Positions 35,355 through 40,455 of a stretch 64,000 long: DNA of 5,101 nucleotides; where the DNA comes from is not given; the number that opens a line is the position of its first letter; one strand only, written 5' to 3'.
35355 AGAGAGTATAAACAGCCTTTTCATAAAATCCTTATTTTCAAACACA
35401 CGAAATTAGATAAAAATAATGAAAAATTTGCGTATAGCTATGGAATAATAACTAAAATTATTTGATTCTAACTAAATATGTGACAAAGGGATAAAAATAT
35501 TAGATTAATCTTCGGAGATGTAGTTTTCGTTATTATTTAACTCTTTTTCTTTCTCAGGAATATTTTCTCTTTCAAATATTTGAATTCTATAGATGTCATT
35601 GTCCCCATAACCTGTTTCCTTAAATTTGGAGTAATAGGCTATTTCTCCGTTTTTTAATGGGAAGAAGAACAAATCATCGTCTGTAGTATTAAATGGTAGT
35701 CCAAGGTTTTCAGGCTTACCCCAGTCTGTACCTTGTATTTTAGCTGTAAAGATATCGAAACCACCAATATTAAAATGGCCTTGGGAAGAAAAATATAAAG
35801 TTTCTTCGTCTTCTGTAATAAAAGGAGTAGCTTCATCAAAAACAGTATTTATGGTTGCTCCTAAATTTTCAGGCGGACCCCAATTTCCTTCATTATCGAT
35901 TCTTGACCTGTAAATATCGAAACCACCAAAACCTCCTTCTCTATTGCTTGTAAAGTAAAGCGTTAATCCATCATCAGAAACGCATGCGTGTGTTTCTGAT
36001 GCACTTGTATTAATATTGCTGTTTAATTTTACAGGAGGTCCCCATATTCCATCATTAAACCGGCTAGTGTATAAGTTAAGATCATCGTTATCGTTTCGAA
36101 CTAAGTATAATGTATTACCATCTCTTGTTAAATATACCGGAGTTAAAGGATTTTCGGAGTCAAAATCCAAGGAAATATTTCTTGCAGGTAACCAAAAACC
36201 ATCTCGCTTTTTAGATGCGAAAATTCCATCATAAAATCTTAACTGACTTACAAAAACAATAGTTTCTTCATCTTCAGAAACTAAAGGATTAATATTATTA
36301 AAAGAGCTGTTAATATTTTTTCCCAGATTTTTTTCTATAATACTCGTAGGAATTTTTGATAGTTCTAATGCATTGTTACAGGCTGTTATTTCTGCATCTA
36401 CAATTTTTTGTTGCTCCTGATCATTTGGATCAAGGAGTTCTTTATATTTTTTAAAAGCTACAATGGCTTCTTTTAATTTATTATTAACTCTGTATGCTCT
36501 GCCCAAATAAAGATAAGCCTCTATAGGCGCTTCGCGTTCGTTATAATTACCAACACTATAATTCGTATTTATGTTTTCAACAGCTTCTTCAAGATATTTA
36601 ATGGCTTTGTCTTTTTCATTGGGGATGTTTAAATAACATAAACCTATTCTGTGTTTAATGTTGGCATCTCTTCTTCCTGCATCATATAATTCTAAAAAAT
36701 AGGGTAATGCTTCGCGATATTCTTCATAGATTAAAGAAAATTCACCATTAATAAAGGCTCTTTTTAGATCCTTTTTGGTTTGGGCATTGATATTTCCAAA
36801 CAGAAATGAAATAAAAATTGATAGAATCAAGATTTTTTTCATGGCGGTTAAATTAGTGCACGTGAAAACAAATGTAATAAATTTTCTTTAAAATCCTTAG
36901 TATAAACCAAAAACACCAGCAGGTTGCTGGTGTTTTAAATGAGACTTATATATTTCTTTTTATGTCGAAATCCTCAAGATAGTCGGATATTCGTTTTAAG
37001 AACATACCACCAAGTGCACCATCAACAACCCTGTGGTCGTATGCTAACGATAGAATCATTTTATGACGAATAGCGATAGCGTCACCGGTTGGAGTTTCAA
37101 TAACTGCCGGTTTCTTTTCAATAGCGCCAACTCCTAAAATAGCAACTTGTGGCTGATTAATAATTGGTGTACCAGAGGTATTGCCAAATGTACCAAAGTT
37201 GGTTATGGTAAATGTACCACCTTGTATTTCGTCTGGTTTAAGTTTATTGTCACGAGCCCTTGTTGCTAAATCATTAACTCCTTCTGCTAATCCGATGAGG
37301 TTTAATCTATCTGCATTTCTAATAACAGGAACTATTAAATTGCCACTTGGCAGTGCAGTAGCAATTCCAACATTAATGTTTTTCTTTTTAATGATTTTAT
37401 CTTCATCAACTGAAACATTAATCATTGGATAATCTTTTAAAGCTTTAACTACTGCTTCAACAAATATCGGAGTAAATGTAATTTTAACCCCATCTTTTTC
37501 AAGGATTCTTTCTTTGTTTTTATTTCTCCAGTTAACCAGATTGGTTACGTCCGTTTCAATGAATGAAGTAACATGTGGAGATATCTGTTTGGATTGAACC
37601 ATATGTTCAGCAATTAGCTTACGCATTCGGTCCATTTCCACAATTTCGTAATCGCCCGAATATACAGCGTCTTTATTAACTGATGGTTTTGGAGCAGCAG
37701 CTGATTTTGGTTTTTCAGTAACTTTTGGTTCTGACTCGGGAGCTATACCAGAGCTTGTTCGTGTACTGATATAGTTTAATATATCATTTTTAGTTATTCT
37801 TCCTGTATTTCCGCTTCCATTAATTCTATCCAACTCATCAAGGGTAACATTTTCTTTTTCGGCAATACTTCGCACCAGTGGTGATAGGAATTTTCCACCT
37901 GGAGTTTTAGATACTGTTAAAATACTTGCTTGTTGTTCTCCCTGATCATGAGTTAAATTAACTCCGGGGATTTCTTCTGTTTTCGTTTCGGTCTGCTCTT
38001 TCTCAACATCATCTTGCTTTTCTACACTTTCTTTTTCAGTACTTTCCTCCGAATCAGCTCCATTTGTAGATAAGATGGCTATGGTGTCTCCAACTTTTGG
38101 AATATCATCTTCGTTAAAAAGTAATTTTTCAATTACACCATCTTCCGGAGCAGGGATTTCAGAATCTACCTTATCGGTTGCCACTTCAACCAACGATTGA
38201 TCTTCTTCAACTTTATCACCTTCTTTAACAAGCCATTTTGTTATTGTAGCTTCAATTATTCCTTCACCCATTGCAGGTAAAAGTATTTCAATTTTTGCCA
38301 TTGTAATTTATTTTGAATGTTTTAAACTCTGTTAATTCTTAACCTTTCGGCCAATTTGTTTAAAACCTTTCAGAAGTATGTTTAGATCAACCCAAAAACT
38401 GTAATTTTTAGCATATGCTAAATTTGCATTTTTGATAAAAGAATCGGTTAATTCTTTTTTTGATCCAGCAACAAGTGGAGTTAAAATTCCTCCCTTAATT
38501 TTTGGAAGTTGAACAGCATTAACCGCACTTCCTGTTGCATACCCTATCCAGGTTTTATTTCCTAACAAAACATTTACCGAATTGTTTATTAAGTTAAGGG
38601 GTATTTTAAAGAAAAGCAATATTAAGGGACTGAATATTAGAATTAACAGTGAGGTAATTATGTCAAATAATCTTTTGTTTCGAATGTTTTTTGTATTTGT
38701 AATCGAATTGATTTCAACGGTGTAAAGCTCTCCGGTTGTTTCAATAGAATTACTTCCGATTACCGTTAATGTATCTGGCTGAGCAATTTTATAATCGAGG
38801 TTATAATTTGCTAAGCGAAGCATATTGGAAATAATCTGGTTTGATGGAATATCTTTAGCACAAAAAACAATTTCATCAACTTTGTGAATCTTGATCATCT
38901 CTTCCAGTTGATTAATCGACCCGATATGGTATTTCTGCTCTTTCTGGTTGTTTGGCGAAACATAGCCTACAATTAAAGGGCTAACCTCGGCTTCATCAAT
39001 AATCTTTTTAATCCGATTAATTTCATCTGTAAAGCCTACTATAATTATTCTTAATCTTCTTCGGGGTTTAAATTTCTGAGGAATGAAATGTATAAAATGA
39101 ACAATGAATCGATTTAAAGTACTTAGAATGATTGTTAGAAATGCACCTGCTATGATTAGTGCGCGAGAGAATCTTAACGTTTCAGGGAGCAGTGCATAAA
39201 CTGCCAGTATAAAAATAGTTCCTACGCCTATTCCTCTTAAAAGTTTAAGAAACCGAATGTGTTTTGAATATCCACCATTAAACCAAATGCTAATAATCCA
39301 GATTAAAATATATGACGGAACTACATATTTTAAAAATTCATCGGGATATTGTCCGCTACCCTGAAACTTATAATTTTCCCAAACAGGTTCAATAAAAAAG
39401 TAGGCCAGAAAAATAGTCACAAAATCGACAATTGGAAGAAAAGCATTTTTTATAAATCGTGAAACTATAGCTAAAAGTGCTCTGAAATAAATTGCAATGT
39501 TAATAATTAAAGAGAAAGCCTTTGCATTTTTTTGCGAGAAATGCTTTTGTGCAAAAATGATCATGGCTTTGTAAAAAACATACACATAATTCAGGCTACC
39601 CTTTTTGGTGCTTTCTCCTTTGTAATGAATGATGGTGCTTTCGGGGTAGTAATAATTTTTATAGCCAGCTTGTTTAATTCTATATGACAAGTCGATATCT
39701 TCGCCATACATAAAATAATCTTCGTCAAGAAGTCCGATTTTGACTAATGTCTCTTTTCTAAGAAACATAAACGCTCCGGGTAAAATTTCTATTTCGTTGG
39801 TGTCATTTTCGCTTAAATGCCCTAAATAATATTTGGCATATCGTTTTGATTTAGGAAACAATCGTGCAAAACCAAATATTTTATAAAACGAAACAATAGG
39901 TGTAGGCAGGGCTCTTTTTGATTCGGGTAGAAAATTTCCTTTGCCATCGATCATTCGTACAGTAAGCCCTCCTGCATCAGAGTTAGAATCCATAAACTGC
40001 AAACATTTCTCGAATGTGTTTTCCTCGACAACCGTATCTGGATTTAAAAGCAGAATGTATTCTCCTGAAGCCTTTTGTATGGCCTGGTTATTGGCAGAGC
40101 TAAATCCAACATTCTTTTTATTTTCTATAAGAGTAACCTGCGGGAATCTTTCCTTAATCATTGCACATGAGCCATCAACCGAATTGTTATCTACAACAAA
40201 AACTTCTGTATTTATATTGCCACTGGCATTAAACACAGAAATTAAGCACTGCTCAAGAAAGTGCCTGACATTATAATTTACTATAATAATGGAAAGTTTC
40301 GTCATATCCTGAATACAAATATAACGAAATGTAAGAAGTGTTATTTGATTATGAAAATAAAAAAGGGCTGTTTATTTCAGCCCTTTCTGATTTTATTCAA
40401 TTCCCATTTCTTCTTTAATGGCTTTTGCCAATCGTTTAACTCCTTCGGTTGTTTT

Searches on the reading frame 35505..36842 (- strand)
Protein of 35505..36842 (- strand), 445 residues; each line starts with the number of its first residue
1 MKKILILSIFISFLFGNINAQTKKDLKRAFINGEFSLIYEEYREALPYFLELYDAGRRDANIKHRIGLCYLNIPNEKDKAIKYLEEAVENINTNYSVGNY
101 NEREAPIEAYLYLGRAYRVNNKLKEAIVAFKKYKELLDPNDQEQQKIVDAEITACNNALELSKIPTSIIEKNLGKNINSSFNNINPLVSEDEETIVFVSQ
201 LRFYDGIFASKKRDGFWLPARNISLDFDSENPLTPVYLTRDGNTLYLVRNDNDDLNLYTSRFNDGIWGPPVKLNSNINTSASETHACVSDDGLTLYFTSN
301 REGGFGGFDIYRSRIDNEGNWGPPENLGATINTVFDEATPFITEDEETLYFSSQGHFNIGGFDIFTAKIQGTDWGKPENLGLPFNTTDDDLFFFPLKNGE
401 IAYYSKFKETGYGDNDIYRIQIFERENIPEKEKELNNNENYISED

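Call 50: search_protein_families(library=pfam, proteins=[window:35505-36842:-], max_evalue=0.00001)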
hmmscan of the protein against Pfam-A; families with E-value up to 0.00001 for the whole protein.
window:35505-36842:- (445 aa): 1 family
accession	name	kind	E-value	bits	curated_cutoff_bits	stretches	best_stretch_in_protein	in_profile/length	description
PF07676.18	PD40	-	6e-15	55.2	20.9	1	276-312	4-38/38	WD40-like Beta Propeller Repeat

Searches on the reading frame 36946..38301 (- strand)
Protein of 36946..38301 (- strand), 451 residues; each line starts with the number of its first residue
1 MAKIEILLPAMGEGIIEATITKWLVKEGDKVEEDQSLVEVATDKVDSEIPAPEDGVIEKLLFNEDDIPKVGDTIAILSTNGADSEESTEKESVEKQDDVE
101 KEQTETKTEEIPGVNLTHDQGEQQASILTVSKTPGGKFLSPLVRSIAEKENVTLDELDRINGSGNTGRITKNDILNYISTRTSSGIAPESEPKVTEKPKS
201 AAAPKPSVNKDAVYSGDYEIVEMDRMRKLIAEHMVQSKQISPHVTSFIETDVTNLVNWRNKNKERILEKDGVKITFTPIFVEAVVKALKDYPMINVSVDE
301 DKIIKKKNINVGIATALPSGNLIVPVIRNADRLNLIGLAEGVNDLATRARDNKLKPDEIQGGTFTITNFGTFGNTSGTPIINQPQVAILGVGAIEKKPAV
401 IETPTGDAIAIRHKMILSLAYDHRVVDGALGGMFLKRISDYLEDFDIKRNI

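Call 50: search_protein_families(library=pfam, proteins=[window:36946-38301:-], max_evalue=0.00001)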
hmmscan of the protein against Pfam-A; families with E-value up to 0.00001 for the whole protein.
window:36946-38301:- (451 aa): 3 families
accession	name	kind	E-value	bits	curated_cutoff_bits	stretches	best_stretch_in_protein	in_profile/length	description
PF00198.28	2-oxoacid_dh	-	1.5e-82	277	23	1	217-445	3-227/232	2-oxoacid dehydrogenases acyltransferase (catalytic domain)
PF00364.28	Biotin_lipoyl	-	5.2e-20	71.5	22.1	1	5-77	2-73/73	Biotin-requiring enzyme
PF02817.22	E3_binding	-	3e-09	37.4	23.7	1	138-175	2-36/36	e3 binding domain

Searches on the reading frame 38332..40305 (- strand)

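Call 50: search_protein_families(library=pfam, proteins=[window:38332-40305:-], max_evalue=0.00001)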
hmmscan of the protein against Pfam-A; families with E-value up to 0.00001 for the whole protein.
window:38332-40305:- (657 aa): 4 families
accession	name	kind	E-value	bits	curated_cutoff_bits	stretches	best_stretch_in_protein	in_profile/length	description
PF00535.33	Glycos_transf_2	-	1.1e-25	90.9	23.3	1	5-149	1-132/168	Glycosyl transferase family 2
PF13641.12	Glyco_tranf_2_3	-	9.6e-22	78.5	27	1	4-234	3-218/230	Glycosyltransferase like family 2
PF13632.12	Glyco_trans_2_3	-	1.7e-09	38.2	27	1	83-325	1-183/198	Glycosyl transferase family group 2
PF13727.12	CoA_binding_3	-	1.6e-06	28.7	25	1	354-482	20-148/175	CoA-binding domain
